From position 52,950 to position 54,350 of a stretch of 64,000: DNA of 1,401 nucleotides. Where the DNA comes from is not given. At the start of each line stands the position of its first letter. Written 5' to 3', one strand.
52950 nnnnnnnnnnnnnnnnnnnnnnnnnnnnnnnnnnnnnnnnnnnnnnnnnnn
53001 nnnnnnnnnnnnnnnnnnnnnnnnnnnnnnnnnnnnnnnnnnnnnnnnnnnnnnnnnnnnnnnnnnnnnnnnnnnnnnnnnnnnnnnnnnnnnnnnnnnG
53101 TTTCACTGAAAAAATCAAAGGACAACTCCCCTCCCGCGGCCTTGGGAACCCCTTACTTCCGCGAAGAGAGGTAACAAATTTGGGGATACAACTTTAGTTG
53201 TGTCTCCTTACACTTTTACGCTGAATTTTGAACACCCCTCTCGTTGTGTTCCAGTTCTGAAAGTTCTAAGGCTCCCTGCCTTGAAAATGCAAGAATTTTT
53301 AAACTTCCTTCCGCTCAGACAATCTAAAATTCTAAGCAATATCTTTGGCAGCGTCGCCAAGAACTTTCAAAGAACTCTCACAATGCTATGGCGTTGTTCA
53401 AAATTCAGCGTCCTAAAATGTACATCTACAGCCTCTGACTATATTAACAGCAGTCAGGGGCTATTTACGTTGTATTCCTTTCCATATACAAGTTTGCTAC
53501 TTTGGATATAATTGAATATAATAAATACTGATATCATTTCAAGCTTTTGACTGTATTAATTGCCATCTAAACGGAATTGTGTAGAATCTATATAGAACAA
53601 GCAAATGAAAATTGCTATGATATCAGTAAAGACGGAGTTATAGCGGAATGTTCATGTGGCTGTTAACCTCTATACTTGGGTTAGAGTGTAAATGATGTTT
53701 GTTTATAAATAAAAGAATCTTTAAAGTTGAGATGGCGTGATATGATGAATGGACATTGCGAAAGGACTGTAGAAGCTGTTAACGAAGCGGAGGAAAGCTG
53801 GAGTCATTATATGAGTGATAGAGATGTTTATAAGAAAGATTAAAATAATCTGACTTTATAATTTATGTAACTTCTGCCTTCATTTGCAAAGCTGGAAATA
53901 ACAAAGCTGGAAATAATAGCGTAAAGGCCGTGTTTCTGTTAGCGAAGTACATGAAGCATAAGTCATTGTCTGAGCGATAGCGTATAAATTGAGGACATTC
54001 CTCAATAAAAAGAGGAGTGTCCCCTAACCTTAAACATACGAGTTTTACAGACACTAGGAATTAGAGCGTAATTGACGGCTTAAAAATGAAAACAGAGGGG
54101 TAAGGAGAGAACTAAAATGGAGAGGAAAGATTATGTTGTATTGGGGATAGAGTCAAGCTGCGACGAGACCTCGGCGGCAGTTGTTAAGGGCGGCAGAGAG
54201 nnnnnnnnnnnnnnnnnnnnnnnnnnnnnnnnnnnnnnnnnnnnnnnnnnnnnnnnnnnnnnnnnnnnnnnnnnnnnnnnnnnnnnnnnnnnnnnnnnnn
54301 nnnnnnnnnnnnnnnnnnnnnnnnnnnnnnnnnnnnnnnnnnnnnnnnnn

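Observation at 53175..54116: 940-bp non-coding mosaic between the nucleoside ABC operon and tsaD, built entirely of repeat modules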

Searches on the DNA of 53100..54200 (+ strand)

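Call 5: search_rna_families(source=window, start=53100, end=54200, threshold=evalue, max_evalue=10, show_alignments=3)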
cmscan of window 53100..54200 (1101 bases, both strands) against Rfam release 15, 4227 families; matches with E-value up to 10: 9.
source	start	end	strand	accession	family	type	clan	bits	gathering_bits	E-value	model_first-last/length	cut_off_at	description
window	53475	53556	+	RF00727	bantam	Gene; miRNA;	CL00091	25.5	61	0.025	1-82/82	no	bantam microRNA precursor family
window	53210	53423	+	RF04127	MIR8007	Gene; miRNA;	-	22.5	195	0.099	1-226/226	no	MIR8007 microRNA precursor family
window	53427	53473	-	RF02416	TCV_H4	Cis-reg;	-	19.5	50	1.6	1-51/51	no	Turnip crinkle virus 3'UTR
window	53828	53861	+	RF00179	GAIT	Cis-reg;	-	17.5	37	4.6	1-71/71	no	GAIT element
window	53513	53555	+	RF00355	snoR28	Gene; snRNA; snoRNA; CD-box;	-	16.9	45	6.4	33-75/78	no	Small nucleolar RNA snoR28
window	54080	54180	+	RF02158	NPPA-AS1_3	Gene; lncRNA;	-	16.6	55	0.5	1-108/108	no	NPPA antisense RNA 1 conserved region 3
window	53535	53655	+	RF04314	opuB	Cis-reg;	-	15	75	5.6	1-137/137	no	opuB ncRNA motif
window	53110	53122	+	RF01933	bxd_5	Gene; lncRNA;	-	12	50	5.8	45-57/57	no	Bithoraxoid conserved region 5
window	53731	53834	+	RF02191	TCL6_1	Gene; lncRNA;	-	11.9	60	9.3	1-113/113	no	T-cell leukemia/lymphoma 6 conserved region 1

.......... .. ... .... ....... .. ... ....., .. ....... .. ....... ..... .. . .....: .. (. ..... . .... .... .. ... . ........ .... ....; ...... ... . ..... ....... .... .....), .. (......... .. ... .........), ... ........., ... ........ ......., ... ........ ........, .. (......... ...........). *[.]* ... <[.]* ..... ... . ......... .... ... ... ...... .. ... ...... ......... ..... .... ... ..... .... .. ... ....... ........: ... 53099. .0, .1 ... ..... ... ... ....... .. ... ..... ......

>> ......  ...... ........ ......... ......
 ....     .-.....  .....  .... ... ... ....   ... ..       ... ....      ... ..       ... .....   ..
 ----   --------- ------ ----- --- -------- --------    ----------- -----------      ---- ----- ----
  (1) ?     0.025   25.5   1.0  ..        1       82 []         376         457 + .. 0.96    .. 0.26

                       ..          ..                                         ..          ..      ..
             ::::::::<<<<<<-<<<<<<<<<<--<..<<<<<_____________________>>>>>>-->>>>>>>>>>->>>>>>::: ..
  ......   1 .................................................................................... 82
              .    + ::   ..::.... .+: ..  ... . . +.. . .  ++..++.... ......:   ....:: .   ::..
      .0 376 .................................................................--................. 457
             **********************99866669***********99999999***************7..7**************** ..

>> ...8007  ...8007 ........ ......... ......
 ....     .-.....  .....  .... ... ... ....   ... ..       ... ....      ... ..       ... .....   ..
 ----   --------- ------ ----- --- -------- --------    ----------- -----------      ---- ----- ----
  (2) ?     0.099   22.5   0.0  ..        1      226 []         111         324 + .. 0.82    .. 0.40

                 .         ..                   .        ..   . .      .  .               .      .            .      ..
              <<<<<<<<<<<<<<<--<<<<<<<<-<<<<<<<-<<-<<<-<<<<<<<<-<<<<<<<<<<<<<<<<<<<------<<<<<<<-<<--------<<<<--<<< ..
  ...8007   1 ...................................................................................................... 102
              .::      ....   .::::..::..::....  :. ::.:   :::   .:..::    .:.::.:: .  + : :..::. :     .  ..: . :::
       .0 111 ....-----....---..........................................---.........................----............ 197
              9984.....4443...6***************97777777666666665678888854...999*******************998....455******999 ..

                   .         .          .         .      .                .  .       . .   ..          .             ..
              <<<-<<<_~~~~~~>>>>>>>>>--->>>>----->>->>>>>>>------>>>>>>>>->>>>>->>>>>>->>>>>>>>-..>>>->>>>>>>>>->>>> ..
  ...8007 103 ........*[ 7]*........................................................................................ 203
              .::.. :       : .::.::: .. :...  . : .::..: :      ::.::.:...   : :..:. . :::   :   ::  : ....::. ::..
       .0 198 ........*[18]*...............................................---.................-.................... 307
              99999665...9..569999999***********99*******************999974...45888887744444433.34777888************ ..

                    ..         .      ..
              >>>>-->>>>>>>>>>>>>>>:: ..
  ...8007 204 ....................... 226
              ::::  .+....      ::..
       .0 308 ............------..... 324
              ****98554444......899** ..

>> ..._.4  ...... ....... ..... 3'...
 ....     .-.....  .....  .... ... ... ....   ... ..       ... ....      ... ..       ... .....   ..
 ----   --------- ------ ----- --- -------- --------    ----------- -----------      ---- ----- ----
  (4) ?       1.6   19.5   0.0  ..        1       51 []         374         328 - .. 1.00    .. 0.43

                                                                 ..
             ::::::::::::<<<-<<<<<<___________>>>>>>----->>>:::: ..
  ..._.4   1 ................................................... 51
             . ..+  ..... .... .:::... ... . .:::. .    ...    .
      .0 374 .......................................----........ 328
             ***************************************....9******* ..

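Call 34: search_dna_similar(query=window:53175-54116:+, collection=plasmids, mode=distant, max_evalue=0.01)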
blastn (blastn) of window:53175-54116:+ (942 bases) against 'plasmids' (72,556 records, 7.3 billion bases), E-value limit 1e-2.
No match.

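Call 35: search_dna_similar(query=window:53175-54116:+, collection=phages, mode=distant, max_evalue=0.01)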
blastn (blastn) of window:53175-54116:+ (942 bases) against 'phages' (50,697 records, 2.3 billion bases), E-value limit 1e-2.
No match.

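Call 71: build_rna_model(alignment_id=A5, structure=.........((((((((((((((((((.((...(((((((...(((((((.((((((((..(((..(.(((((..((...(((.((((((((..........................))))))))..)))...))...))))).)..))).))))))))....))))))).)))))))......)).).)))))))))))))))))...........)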
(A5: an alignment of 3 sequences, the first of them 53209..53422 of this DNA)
Model R1 built from alignment A5 (3 sequences, 218 columns); structure: as given.
model positions 215; base pairs 64; branch points 0; effective number of sequences 1.28; information 0.59 bits per position. Calibrated on 0.2 Mb of random sequence (short: E-values are rough).
structure used (alignment columns):
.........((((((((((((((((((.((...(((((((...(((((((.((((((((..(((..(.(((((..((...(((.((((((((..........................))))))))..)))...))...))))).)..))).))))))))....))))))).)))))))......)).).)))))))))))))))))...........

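Call 72: search_with_rna_model(model_id=R1, sources=[window, L001, L002, L003, L004, L005, L006, L007, L008, L009, L010, L011, L012, L013, L014, L015, L016, L017, L018, L019, L020, L021, L022, L023, L024, L025, L026, L027, L028, L029, L030, L031, L032, L033, L034, L035, L036, L037, L038, L039, L040, L041, L042, L043, L044, L045, L046, L047, L048, L049, L050, L051, L052, L055, L056, L076, L077, L078, L081, L082, L083, L084, L085, L086, L088, L089, L090], max_evalue=1)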
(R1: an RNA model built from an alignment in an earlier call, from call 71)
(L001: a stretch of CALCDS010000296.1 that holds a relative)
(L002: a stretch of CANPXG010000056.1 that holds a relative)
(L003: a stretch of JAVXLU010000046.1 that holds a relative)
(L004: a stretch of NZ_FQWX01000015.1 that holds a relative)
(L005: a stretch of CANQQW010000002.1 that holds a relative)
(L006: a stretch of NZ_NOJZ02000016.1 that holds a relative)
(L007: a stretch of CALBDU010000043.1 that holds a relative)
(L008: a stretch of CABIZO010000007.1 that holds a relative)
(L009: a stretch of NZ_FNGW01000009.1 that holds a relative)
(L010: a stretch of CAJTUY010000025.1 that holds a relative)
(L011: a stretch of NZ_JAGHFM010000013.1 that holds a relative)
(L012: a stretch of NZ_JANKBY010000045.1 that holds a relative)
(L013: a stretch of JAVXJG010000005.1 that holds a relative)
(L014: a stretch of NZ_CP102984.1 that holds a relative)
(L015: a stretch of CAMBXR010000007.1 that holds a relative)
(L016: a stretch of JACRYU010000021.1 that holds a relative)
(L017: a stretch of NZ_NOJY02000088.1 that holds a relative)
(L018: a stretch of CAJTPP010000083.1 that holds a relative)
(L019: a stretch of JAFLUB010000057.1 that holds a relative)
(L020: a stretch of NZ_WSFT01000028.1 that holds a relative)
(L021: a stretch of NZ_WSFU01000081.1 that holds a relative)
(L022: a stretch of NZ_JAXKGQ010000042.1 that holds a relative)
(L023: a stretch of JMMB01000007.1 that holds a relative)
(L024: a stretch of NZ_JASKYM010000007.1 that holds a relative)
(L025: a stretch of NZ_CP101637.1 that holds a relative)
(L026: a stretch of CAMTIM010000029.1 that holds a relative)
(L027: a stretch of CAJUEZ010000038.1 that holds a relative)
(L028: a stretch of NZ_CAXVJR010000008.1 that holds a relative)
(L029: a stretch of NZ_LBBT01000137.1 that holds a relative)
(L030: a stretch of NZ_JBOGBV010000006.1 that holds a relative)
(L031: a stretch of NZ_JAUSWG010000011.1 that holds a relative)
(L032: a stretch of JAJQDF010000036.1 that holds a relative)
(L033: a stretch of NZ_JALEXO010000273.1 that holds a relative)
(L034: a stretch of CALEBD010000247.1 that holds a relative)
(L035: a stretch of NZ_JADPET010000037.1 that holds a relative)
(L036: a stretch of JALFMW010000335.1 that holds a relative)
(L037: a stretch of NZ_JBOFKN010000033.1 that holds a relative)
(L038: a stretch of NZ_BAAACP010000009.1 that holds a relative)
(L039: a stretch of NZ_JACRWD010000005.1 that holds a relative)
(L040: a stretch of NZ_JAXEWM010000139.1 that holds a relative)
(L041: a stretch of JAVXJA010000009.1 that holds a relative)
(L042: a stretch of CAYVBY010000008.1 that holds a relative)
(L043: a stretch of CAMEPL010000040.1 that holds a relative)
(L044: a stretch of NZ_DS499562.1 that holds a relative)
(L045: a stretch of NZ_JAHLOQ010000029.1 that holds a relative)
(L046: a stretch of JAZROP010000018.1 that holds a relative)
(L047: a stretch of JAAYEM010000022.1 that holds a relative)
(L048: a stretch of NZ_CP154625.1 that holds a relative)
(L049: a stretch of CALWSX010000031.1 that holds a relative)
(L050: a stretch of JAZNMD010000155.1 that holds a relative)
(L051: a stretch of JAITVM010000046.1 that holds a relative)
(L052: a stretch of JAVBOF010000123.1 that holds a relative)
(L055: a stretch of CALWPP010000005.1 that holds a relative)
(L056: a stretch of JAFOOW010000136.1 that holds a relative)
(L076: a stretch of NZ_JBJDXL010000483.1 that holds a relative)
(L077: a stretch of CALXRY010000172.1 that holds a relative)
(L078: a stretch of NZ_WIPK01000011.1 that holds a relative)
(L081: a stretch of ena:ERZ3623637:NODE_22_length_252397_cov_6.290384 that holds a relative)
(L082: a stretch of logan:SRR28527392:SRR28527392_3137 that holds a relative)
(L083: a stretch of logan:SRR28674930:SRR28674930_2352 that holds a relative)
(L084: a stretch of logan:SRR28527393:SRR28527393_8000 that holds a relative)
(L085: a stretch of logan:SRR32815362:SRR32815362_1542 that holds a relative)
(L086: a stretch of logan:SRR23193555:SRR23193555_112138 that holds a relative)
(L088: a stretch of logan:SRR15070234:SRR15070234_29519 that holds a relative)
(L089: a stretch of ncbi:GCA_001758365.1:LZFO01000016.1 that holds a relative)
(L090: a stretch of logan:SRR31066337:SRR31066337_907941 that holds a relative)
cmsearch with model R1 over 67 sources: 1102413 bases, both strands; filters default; matches with E-value up to 1: 6.
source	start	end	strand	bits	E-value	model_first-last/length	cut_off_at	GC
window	53209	53422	+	237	6.6e-51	1-215/215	no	0.4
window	8458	8672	-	226.9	1.3e-48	1-215/215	no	0.37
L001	1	200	-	180.2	5e-38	1-215/215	no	0.38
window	53208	53420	-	57.9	2.7e-10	1-215/215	no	0.4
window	8459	8673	+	39.8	3.5e-06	1-215/215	no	0.37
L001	1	203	+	28.7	0.0012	12-215/215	5'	0.38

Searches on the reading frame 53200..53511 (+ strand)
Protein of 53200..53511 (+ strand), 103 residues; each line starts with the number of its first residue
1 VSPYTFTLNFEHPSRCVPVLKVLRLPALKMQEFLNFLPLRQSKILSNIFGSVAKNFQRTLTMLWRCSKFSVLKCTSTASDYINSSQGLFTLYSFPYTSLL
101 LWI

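Call 26: search_protein_families(library=pfam, proteins=[window:53200-53511:+], max_evalue=0.01)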
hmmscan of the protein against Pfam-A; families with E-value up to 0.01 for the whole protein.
window:53200-53511:+ (103 aa): 0 families

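Call 75: find_homologous_proteins(query=window:53200-53511:+, max_evalue=0.001)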
Query window:53200-53511:+: 1 candidates shared short words with the query, none scored E <= 0.001.

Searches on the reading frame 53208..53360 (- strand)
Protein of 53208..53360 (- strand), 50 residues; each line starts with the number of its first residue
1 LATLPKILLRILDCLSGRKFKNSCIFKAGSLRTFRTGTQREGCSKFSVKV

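Call 74: search_protein_families(library=pfam, proteins=[window:53208-53360:-], max_evalue=1)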
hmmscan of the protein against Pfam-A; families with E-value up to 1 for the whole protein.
window:53208-53360:- (50 aa): 1 family
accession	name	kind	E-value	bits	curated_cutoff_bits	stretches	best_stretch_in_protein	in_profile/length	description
PF20053.4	WC-rich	-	0.047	14.3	24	1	3-31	57-80/106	Wolframin cysteine-rich domain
